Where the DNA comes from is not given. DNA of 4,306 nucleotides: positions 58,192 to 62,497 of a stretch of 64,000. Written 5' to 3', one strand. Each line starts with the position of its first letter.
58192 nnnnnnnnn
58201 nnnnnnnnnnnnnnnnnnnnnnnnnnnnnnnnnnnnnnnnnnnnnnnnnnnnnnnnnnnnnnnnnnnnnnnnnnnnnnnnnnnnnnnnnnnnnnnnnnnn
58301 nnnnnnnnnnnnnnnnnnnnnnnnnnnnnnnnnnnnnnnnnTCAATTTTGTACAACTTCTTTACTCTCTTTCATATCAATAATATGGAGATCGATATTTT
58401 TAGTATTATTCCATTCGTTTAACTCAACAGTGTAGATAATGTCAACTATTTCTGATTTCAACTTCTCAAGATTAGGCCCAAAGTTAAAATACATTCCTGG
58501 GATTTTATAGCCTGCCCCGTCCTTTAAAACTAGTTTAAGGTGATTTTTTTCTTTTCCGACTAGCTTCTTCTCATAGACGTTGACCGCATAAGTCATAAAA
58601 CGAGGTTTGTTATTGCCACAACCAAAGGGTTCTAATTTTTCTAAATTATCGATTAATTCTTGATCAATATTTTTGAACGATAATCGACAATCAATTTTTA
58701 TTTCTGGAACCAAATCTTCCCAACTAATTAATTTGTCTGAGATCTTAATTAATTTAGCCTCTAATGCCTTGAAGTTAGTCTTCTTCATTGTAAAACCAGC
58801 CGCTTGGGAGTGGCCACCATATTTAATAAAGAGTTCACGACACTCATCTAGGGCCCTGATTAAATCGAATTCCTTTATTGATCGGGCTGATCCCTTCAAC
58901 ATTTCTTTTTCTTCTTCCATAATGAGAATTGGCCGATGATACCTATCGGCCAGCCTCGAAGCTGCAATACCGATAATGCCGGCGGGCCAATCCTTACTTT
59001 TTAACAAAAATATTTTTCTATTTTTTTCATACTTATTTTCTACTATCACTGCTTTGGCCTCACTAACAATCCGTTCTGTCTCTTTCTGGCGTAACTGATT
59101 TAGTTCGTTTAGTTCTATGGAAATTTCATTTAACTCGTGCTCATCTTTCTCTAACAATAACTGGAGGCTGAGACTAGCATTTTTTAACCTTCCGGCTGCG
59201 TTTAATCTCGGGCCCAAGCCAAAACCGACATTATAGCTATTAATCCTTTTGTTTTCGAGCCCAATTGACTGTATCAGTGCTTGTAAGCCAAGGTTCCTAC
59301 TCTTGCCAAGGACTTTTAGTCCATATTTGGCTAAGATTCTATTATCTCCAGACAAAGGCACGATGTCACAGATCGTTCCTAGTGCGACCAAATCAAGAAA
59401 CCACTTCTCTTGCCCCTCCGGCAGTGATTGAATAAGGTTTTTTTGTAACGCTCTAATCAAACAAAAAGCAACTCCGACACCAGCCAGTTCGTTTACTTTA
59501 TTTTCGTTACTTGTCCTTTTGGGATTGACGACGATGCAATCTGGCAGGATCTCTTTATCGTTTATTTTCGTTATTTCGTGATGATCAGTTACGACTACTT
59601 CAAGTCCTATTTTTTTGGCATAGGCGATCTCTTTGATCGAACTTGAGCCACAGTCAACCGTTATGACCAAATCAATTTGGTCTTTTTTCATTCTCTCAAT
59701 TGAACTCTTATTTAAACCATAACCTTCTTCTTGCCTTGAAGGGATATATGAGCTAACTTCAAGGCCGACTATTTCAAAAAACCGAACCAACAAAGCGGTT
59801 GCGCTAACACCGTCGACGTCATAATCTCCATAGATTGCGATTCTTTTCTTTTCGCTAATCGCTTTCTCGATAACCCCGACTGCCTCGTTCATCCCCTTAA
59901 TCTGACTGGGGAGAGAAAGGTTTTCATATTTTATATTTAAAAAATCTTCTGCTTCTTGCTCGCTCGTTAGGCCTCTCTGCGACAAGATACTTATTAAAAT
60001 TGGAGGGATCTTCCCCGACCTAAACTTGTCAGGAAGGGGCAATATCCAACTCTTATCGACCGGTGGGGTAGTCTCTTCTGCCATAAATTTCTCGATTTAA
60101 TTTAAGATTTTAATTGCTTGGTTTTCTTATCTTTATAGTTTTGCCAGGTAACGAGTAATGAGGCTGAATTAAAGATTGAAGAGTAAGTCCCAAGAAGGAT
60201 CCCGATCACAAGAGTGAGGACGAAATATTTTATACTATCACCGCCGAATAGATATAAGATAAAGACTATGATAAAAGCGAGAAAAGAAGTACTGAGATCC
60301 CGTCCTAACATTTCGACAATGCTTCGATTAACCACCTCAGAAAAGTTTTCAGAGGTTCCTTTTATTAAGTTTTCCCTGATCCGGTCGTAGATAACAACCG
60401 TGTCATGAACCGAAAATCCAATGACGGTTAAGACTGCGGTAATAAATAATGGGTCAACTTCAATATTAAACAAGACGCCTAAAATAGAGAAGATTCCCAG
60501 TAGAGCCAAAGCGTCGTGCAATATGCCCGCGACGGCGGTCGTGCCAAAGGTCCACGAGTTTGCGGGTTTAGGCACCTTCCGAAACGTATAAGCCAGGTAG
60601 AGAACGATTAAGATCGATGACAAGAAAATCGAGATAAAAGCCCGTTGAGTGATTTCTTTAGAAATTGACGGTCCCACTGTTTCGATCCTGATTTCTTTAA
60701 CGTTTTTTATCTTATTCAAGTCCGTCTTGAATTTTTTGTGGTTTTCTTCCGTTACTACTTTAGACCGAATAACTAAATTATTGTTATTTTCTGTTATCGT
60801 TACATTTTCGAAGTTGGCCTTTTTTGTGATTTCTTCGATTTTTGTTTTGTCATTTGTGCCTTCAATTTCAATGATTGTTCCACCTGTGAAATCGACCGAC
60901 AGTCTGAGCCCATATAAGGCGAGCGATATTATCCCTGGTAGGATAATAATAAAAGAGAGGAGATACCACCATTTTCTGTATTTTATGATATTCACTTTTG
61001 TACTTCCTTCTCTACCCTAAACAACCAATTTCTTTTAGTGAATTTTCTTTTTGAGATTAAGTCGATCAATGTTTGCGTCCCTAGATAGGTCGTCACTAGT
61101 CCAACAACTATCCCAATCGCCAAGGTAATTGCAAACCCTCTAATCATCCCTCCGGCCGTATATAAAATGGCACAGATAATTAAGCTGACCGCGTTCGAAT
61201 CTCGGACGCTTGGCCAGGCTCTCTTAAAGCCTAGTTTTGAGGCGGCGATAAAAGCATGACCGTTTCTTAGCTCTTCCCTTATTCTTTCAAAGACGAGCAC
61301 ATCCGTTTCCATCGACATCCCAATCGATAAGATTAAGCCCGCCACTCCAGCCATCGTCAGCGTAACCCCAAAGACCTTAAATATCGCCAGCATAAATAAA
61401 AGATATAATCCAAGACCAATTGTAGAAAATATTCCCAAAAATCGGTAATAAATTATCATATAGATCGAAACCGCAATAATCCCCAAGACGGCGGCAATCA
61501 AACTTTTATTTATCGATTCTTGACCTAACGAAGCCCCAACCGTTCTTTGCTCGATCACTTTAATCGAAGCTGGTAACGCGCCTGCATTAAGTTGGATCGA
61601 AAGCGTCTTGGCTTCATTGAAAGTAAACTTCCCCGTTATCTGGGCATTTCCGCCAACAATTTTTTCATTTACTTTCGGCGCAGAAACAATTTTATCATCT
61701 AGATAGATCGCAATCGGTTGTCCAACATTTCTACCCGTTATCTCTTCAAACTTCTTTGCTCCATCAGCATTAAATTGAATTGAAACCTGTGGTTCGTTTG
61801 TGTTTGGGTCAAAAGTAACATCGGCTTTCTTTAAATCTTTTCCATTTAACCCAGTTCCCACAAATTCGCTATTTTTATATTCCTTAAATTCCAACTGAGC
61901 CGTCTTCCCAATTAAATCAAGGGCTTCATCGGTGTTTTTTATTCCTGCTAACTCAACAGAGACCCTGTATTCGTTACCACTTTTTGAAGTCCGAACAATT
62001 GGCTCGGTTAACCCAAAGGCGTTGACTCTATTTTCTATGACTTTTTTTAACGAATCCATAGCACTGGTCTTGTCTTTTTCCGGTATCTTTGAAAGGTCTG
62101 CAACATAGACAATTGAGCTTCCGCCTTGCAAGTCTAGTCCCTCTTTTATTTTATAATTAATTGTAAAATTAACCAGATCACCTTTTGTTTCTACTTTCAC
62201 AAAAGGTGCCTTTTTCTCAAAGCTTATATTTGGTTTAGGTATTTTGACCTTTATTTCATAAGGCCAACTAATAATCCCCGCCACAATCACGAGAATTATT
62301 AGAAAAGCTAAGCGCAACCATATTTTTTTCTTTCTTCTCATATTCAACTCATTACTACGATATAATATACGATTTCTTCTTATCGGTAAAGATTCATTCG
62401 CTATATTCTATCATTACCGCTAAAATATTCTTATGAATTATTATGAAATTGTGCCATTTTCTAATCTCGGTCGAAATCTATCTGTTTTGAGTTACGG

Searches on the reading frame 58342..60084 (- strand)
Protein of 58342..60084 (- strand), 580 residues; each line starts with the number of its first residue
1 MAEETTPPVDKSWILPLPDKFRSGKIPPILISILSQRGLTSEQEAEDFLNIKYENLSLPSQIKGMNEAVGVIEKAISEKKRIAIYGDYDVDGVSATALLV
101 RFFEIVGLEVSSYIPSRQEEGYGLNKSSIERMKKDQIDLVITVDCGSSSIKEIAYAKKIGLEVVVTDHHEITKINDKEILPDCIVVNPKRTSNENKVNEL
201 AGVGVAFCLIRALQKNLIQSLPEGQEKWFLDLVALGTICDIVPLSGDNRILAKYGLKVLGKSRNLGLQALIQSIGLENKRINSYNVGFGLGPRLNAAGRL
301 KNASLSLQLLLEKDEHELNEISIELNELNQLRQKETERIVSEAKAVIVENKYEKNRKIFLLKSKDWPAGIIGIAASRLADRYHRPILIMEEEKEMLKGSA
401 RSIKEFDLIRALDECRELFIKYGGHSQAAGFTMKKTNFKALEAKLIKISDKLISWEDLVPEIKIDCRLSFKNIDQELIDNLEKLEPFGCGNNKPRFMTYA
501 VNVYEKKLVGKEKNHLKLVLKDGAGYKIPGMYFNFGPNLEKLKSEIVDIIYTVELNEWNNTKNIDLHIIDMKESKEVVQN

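Call 71: search_protein_families(library=pfam, proteins=[window:58342-60084:-], max_evalue=0.01)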
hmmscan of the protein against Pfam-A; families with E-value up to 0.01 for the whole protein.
window:58342-60084:- (580 aa): 3 families
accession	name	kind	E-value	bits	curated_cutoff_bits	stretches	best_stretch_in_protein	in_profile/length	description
PF17768.7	RecJ_OB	-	7e-30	103.7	27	1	464-570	1-107/107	RecJ OB domain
PF01368.27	DHH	-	1.1e-23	84.3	28.1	1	81-237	1-125/125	DHH family, N-terminal domain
PF02272.25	DHHA1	-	3.7e-12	47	25.9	1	358-445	4-96/102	DHHA1 domain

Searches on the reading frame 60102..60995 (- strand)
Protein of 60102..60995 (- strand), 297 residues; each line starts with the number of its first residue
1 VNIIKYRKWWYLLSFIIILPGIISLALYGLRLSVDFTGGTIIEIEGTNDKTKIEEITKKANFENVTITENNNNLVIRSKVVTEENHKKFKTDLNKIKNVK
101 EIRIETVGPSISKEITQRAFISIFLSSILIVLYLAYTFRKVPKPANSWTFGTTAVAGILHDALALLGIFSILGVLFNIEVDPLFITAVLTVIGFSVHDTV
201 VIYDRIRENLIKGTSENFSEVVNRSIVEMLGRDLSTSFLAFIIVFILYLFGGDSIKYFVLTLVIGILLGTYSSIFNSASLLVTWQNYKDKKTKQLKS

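Call 71: search_protein_families(library=pfam, proteins=[window:60102-60995:-], max_evalue=0.01)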
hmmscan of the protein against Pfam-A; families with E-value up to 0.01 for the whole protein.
window:60102-60995:- (297 aa): 2 families
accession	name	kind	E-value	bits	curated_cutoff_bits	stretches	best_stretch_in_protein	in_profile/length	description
PF02355.23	SecD_SecF_C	-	1e-50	172.3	20.5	1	93-286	6-188/189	Protein export membrane protein SecD/SecF, C-terminal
PF07549.19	Sec_GG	-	3.7e-06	26.7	20.3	1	23-45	1-23/28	SecD/SecF GG Motif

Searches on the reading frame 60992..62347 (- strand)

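Call 71: search_protein_families(library=pfam, proteins=[window:60992-62347:-], max_evalue=0.01)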
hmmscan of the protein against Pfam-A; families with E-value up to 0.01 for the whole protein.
window:60992-62347:- (451 aa): 3 families
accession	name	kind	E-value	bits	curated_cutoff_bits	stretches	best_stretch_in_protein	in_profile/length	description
PF22599.2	SecDF_P1_head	-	3.5e-34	117.5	27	1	166-260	20-114/114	SecDF, P1 head subdomain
PF02355.23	SecD_SecF_C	-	8.8e-19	68.1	20.5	1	261-429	12-184/189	Protein export membrane protein SecD/SecF, C-terminal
PF21760.3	SecD_1st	-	6.1e-18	64.5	27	1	97-157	1-58/60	Protein translocase subunit SecDF, P1 domain, N-terminal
